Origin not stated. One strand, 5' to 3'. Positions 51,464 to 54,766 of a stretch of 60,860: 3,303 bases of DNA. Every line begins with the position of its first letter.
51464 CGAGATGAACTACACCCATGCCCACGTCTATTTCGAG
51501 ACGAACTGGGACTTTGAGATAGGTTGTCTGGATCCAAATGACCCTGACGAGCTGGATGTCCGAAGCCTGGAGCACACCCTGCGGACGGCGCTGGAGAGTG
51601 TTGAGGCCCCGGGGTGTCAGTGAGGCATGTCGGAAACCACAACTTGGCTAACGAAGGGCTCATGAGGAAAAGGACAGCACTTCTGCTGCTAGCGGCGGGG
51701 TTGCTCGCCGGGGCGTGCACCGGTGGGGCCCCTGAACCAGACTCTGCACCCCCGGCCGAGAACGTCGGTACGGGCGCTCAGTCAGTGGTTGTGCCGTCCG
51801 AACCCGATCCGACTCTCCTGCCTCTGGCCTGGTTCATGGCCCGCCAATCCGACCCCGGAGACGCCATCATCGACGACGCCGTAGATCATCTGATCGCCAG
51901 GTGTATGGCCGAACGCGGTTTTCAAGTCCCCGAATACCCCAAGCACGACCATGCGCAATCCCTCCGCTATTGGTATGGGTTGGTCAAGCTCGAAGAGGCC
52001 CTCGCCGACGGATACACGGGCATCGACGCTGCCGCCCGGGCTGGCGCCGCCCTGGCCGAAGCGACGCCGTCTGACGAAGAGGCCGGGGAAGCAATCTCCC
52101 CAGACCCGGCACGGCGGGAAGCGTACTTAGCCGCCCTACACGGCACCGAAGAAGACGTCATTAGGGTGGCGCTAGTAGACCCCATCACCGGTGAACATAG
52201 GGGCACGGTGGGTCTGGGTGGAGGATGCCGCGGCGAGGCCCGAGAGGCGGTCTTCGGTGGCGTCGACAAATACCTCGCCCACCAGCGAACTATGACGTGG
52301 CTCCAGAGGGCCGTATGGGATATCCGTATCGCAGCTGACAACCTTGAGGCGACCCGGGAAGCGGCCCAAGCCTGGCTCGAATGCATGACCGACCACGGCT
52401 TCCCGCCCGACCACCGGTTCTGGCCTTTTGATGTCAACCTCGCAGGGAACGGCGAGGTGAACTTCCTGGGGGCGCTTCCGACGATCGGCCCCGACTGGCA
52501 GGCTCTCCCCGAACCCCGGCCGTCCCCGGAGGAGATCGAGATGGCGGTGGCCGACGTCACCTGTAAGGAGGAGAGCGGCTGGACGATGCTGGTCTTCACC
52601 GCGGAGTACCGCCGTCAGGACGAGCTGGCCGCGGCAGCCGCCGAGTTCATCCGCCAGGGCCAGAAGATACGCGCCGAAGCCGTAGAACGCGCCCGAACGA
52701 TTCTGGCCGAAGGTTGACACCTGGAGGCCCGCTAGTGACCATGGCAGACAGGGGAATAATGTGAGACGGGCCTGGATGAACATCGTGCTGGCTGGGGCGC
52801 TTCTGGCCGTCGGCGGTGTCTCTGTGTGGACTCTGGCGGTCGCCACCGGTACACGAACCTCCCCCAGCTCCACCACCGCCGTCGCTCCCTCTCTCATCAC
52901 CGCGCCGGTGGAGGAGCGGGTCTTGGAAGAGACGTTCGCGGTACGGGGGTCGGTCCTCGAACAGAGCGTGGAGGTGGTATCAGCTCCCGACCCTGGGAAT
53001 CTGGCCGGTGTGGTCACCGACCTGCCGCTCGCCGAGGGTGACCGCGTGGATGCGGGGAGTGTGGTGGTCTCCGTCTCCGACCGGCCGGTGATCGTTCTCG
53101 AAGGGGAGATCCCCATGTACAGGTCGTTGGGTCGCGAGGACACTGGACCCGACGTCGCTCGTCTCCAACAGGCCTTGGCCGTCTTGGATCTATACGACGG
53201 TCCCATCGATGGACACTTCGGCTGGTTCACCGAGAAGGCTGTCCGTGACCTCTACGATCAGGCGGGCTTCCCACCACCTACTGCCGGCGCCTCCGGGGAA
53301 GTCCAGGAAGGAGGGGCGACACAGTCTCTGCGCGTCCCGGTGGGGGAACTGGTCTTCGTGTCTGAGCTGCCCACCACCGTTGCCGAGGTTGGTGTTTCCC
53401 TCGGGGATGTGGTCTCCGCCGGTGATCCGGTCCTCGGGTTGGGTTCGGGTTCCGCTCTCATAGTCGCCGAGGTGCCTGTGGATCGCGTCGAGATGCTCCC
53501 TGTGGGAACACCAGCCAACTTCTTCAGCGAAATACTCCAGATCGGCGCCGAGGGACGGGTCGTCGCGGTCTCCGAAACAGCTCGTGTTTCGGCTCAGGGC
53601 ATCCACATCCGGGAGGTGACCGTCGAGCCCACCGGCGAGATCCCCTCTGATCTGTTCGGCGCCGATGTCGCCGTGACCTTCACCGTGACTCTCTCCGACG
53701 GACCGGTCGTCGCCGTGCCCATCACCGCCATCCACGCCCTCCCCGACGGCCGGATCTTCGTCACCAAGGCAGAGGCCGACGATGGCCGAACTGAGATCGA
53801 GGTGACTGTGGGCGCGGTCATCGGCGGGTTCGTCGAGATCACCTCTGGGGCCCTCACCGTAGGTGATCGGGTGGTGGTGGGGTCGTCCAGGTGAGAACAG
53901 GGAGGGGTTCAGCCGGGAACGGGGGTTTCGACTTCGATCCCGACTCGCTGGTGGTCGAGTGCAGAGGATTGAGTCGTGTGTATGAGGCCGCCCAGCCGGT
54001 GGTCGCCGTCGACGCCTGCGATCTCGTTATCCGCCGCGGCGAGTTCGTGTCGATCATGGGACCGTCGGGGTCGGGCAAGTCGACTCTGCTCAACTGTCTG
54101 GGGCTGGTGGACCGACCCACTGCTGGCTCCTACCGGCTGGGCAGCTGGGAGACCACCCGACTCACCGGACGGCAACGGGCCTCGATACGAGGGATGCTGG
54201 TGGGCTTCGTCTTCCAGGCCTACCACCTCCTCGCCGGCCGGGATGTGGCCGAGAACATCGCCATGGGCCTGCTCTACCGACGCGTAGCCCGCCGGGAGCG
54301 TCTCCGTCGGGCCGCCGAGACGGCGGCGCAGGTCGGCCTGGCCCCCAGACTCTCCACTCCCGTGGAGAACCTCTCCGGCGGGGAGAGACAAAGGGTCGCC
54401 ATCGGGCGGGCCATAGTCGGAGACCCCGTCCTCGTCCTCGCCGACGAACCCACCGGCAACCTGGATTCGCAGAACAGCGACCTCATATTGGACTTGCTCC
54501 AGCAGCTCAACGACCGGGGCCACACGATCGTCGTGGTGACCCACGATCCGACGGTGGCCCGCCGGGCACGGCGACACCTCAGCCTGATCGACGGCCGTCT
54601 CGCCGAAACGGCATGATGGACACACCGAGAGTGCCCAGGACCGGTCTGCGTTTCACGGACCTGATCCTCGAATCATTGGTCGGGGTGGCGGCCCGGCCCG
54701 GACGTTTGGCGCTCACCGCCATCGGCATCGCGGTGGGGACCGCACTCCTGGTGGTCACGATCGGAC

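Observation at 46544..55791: Candidate envelope-directed system: ECF sigma module, secreted proteins, duplicated small-protein/lipoprotein cassettes, and a PG-binding adaptor with a MacB-type ABC exporter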

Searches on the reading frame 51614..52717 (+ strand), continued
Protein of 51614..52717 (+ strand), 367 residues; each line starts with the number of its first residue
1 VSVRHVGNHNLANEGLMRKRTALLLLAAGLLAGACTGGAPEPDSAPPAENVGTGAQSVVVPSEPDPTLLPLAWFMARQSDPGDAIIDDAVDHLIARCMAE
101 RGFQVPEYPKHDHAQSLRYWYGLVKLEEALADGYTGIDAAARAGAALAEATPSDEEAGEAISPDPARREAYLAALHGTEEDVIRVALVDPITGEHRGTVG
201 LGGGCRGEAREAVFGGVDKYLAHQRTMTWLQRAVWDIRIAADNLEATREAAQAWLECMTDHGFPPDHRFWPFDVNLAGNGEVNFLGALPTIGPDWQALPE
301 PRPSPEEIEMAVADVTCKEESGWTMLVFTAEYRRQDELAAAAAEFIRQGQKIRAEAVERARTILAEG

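Call 105: find_related_loci(query=A2, collection=metagenome_contigs, flank=8000)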
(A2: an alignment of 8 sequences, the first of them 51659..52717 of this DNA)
Query A2 (352 aa) in metagenome_contigs; peptide patterns used: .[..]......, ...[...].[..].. (x = any residue, [..] = any of these).
108 stretches matched a pattern; 1 encode a relative of the query (tblastn E <= 1e-3); 1 distinct loci.
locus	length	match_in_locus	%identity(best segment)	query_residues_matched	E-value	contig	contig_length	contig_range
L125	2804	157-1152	58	29-352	8e-119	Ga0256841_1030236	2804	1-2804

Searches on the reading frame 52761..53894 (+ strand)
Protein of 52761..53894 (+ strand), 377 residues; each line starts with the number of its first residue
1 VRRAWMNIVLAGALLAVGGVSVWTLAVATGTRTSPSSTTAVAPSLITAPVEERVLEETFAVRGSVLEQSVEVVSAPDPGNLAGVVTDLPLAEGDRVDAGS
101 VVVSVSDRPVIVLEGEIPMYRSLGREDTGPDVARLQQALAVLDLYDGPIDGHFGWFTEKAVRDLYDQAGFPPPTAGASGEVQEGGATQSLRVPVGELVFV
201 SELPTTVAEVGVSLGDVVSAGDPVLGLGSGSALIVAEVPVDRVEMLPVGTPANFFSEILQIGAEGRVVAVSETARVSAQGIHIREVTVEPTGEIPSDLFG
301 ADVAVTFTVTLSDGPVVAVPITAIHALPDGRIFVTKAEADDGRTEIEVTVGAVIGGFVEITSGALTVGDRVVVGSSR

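Call 5: search_protein_families(library=pfam, proteins=[window:52761-53894:+], max_evalue=0.1)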
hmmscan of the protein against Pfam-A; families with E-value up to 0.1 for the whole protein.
window:52761-53894:+ (377 aa): 4 families
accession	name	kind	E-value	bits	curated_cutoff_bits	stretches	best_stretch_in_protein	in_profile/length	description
PF01471.23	PG_binding_1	-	1.6e-07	31.8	23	1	128-164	1-37/57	Putative peptidoglycan binding domain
PF13437.12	HlyD_3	-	1.2e-05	26.4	22.2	1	204-275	7-81/106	HlyD family secretion protein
PF16576.10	HlyD_D23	-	0.00047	19.9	30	0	198-294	110-208/214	Barrel-sandwich domain of CusB or HlyD membrane-fusion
PF25637.1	DUF7942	-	0.0014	18.9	26.7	1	2-51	5-54/104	Family of unknown function (DUF7942)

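Call 6: search_protein_families(library=ncbifam, proteins=[window:52761-53894:+], max_evalue=0.1)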
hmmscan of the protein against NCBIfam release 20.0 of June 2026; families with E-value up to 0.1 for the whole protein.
window:52761-53894:+ (377 aa): 6 families
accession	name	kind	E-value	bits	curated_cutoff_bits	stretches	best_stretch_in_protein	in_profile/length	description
TIGR00999.1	8a0102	subfamily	1.2e-09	37.7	319.3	1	207-373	103-264/271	CzcB/NccB family metal efflux transporter periplasmic adaptor subunit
TIGR01730.1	RND_mfp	subfamily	1.3e-06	27.6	94.9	1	206-373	144-307/322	efflux RND transporter periplasmic adaptor subunit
TIGR02869.1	spore_SleB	equivalog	1.3e-05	25.2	236.5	1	126-171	10-55/201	spore cortex-lytic enzyme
TIGR03979.1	His_Ser_Rich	equivalog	0.0066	16.4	121.65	1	132-169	134-171/190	His-Xaa-Ser repeat protein HxsA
NF006079.0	PRK08225.1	equivalog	0.019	15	95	0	80-105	44-69/70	acetyl-CoA carboxylase biotin carboxyl carrier protein subunit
NF004547.1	PRK05889.1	equivalog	0.03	14.5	75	1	198-223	41-66/71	biotin/lipoyl-binding carrier protein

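Call 27: find_related_loci(query=A3, collection=genome_contigs, flank=8000)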
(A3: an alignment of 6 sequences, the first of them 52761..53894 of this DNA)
Query A3 (377 aa) in genome_contigs; peptide patterns used: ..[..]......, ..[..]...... (x = any residue, [..] = any of these).
58 stretches matched a pattern; 27 encode a relative of the query (tblastn E <= 1e-3); 27 distinct loci.
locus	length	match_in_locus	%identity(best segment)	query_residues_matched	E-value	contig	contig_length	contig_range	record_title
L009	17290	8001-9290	33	2-374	5e-39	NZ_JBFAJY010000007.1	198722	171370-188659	Streptomyces sp. NPDC050423 NPDC050423_58_H11.ctg-0007, whole genome shotgun sequence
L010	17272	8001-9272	33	42-377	1e-32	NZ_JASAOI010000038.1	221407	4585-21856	Yinghuangia seranimata strain CCTCC AA 206006 Scaffold17_1, whole genome shotgun sequence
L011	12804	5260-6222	31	38-375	7e-32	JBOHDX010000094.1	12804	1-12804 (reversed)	MAG: Nocardioidaceae bacterium isolate TC-B5_maxbin2.bin.0 k127_10264, whole genome shotgun sequence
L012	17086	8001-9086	34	44-377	6e-30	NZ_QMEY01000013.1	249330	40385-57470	Spongiactinospora rosea strain LHW63015 scaffold13, whole genome shotgun sequence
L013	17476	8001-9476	40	2-374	1e-27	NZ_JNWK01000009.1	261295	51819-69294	Streptomyces wedmorensis strain NRRL 3426 contig9.1, whole genome shotgun sequence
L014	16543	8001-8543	40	1-179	3e-26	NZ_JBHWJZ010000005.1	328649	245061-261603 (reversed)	Streptomyces sp. NPDC059875 NPDC059875_T4_D9.ctg-0005, whole genome shotgun sequence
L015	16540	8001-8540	39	2-179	5e-25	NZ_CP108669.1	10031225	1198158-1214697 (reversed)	Streptomyces sp. NBC_01077 chromosome, complete genome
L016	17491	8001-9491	40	1-374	5e-25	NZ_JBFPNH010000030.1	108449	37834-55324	Streptomyces sp. LMG1-1-1.1 MRBLMG1_scf28, whole genome shotgun sequence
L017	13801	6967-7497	39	5-179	6e-25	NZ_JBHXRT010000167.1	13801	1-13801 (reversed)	Streptomyces sp. NPDC058661 NPDC058661_389_B1.ctg-0167, whole genome shotgun sequence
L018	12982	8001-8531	41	1-176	1e-24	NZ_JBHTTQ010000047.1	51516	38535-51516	Streptomyces sp. NPDC056527 NPDC056527_T10_D1.ctg-0047, whole genome shotgun sequence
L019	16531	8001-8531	39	5-179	2e-25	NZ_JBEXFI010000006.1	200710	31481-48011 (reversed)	Streptomyces sp. NPDC005389 NPDC005389_290_G5.ctg-0006, whole genome shotgun sequence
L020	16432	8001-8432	45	42-187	7e-24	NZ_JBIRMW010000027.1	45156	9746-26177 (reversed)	Streptomyces sp. NPDC017246 NPDC017246_398_D11.ctg-0027, whole genome shotgun sequence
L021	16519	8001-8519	38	1-172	1e-23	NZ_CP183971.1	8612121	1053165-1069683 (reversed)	Streptomyces sp. E-08 chromosome, complete genome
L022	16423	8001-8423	46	42-179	1e-22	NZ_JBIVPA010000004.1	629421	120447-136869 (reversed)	Streptomyces sp. NPDC093089 NPDC093089_178_E4.ctg-0004, whole genome shotgun sequence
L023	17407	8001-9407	42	37-375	2e-19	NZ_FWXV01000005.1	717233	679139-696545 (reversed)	Kibdelosporangium aridum strain DSM 43828, whole genome shotgun sequence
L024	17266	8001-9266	47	44-374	4e-19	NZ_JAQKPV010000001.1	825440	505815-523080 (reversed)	Streptomyces sp. ACA25 1, whole genome shotgun sequence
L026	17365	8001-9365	38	2-374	2e-18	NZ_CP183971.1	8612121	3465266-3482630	Streptomyces sp. E-08 chromosome, complete genome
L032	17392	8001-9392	38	3-374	9e-23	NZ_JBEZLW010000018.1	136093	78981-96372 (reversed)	Streptomyces sp. NPDC048269 NPDC048269_147_H9.ctg-0018, whole genome shotgun sequence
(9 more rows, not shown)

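Call 30: search_protein_families(library=pfam, proteins=[L015:5942-6388:+, L015:6498-6944:+, L015:7023-7925:+, L015:4909-5262:+, L015:5237-5839:+, L015:7926-9473:+], max_evalue=0.1)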
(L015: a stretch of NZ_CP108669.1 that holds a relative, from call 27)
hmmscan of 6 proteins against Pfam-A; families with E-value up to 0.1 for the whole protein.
L015:5942-6388:+ (148 aa): 1 family
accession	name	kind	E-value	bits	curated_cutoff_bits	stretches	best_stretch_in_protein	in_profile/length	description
PF03995.18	Inhibitor_I36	-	0.018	15.4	21.1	0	24-106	1-67/69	Peptidase inhibitor family I36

L015:6498-6944:+ (148 aa): 1 family
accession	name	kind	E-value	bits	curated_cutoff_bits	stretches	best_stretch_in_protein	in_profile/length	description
PF03995.18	Inhibitor_I36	-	0.01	16.2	21.1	1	24-106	1-67/69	Peptidase inhibitor family I36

L015:7023-7925:+ (300 aa): 0 families

L015:4909-5262:+ (117 aa): 0 families

L015:5237-5839:+ (200 aa): 4 families
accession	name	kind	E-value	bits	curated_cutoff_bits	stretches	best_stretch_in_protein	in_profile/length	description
PF14200.12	RicinB_lectin_2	-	1.3e-33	116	25.6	3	64-133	16-89/89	Ricin-type beta-trefoil lectin domain-like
PF00652.28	Ricin_B_lectin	-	3.4e-23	82.6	29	2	63-146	3-85/126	Ricin-type beta-trefoil lectin domain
PF24562.1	CysR_MRC2_N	-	0.0052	17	27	1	68-157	10-97/133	MRC2-like, N-terminal cysteine-rich domain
PF03330.24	DPBB_1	-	0.035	14.8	28.8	0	99-139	7-41/83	Lytic transglycolase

L015:7926-9473:+ (515 aa): 2 families
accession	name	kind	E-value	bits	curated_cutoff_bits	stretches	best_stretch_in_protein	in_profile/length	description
PF01471.23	PG_binding_1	-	1.5e-05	25.5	23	1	152-188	1-36/57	Putative peptidoglycan binding domain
PF13437.12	HlyD_3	-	0.00014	23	22.2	1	317-386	6-80/106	HlyD family secretion protein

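Call 31: search_protein_families(library=ncbifam, proteins=[L015:5942-6388:+, L015:6498-6944:+, L015:7023-7925:+, L015:4909-5262:+], max_evalue=0.1)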
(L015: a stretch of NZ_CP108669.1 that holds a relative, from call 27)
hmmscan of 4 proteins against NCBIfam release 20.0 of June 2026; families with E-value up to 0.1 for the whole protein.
L015:5942-6388:+ (148 aa): 0 families

L015:6498-6944:+ (148 aa): 0 families

L015:7023-7925:+ (300 aa): 0 families

L015:4909-5262:+ (117 aa): 0 families

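Call 76: search_protein_families(library=pfam, proteins=[L009:5926-6417:+, L010:6261-6755:+, L023:11352-11834:+, L024:11399-11845:+, L026:6282-6818:+, L032:6423-6932:+], max_evalue=10)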
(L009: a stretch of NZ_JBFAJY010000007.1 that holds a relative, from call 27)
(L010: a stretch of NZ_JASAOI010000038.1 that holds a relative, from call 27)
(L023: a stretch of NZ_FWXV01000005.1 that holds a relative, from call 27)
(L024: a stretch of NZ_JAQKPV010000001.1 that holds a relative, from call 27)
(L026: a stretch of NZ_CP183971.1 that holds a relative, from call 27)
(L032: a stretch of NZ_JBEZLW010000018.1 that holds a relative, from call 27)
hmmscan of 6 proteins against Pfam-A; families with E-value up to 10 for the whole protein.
L009:5926-6417:+ (163 aa): 1 family
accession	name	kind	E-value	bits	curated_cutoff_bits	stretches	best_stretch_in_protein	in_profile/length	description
PF03995.18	Inhibitor_I36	-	0.0054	17.1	21.1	1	54-130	17-68/69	Peptidase inhibitor family I36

L010:6261-6755:+ (164 aa): 1 family
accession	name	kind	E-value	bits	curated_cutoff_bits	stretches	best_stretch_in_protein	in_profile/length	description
PF06687.17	SUR7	-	0.31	11.1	29.6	1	82-127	46-64/201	SUR7/PalI family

L023:11352-11834:+ (160 aa): 1 family
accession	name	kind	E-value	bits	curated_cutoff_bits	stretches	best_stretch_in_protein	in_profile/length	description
PF20948.2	Flu_PB2_2nd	-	0.17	13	25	1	132-159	39-66/68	Influenza RNA polymerase PB2 second domain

L024:11399-11845:+ (148 aa): 1 family
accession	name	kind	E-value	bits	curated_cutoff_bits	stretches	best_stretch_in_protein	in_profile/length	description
PF03995.18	Inhibitor_I36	-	0.34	11.3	21.1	1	56-116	11-60/69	Peptidase inhibitor family I36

L026:6282-6818:+ (178 aa): 0 families

L032:6423-6932:+ (169 aa): 1 family
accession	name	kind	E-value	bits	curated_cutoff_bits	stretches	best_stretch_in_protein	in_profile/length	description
PF03995.18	Inhibitor_I36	-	0.62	10.5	21.1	1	47-126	3-66/69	Peptidase inhibitor family I36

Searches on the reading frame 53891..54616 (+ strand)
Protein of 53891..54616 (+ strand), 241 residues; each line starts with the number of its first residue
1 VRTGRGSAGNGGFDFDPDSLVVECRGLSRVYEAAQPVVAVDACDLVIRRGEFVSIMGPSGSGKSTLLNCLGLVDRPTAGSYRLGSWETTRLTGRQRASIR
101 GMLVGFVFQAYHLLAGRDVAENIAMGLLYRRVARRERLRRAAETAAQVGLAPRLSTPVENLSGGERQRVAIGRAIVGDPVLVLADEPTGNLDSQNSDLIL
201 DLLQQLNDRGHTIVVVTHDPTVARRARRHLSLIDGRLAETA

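Call 5: search_protein_families(library=pfam, proteins=[window:53891-54616:+], max_evalue=0.1)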
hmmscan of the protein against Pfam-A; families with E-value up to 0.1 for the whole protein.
window:53891-54616:+ (241 aa): 14 families
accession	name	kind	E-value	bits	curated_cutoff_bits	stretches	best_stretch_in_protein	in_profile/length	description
PF00005.33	ABC_tran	-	1.2e-26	94.4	25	1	43-188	4-136/137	ABC transporter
PF13304.12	AAA_21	-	3.8e-07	30.9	27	2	53-73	2-22/304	AAA domain, putative AbiEii toxin, Type IV TA system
PF02463.25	SMC_N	-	5.2e-06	26.5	40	1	158-230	134-209/220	RecF/RecN/SMC N terminal domain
PF13191.12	AAA_16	-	5.6e-05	24.1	32.6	1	48-215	22-167/167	AAA ATPase domain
PF13555.12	AAA_29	-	0.00041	20.5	27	1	48-68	20-40/61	P-loop containing region of AAA domain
PF20703.3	nSTAND1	-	0.0014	18.8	27.1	1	47-91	30-73/379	Novel STAND NTPase 1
PF13476.12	AAA_23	-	0.0042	18.2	27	1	53-72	22-41/201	AAA domain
PF03193.22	RsgA_GTPase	-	0.0061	16.8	30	1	50-70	106-126/174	RsgA GTPase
PF13481.12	AAA_25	-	0.0091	16.1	27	1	43-67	26-50/195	AAA domain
PF20720.3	nSTAND3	-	0.012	15.8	27.2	0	47-70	14-37/155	Novel STAND NTPase 3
PF13401.12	AAA_22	-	0.015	16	27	1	50-70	5-25/130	AAA domain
PF25199.1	nSTAND_NTPase5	-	0.019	15.2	34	0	48-67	39-58/145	Novel STAND NTPase 5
PF01926.29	MMR_HSR1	-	0.095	13.3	21.9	0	53-70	2-19/113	50S ribosome-binding GTPase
PF01583.26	APS_kinase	-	0.099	13.1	21.1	0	111-148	33-70/152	Adenylylsulphate kinase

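Call 6: search_protein_families(library=ncbifam, proteins=[window:53891-54616:+], max_evalue=0.1)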
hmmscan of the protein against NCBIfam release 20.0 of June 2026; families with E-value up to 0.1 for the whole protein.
window:53891-54616:+ (241 aa): 207 families (the best 25 are shown)
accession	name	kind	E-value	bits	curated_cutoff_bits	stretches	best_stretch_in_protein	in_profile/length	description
NF038007.1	ABC_ATP_DarD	equivalog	2.5e-58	197.1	375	1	40-237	21-218/218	darobactin export ABC transporter ATP-binding protein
NF007826.0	PRK10535.1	equivalog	6.7e-58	196.4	966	1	21-238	4-222/648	macrolide ABC transporter ATP-binding protein/permease MacB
TIGR03608.1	L_ocin_972_ABC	subfamily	8e-58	195.3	254.85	1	38-231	12-205/206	putative bacteriocin export ABC transporter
TIGR02211.1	LolD_lipo_ex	equivalog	9e-58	195.4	307.75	1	21-238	1-220/221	lipoprotein-releasing ABC transporter ATP-binding protein LolD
TIGR02673.1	FtsE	equivalog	3.7e-57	193.4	264.85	1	27-235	7-213/214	cell division ATP-binding protein FtsE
NF008639.0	PRK11629.1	equivalog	7e-54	182.7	360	1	20-239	5-226/234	lipoprotein-releasing ABC transporter ATP-binding protein LolD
NF007879.0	PRK10584.1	equivalog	3.1e-48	164.5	336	1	30-240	16-227/228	putative ABC transporter ATP-binding protein YbbA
TIGR02982.1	heterocyst_DevA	subfamily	1.1e-42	146.2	295.8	1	24-237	4-219/220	ABC exporter ATP-binding subunit, DevA family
NF008428.0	PRK11264.1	equivalog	1.2e-40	139.3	406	1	40-239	19-224/250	L-cystine ABC transporter ATP-binding protein TcyN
TIGR02315.1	ABC_phnC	equivalog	4e-40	137.7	266.1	1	22-233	2-220/243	phosphonate ABC transporter ATP-binding protein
TIGR02314.1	ABC_MetN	equivalog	6.3e-38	130.7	499.7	1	26-239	6-221/343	methionine ABC transporter ATP-binding protein MetN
NF007027.0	PRK09493.1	equivalog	1.4e-37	129.3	379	1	36-239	13-216/240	glutamine ABC transporter ATP-binding protein GlnQ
NF040933.2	ABC_arch_GlcV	equivalog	3.4e-36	124.9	450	1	22-221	3-203/357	glucose ABC transporter ATP-binding protein GlcV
TIGR02857.1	CydD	equivalog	6.3e-36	124.4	435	1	20-230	320-527/529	thiol reductant ABC exporter subunit CydD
NF008653.0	PRK11650.1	subfamily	6.7e-36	124.1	432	1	23-223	5-198/357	sn-glycerol-3-phosphate ABC transporter ATP-binding protein UgpC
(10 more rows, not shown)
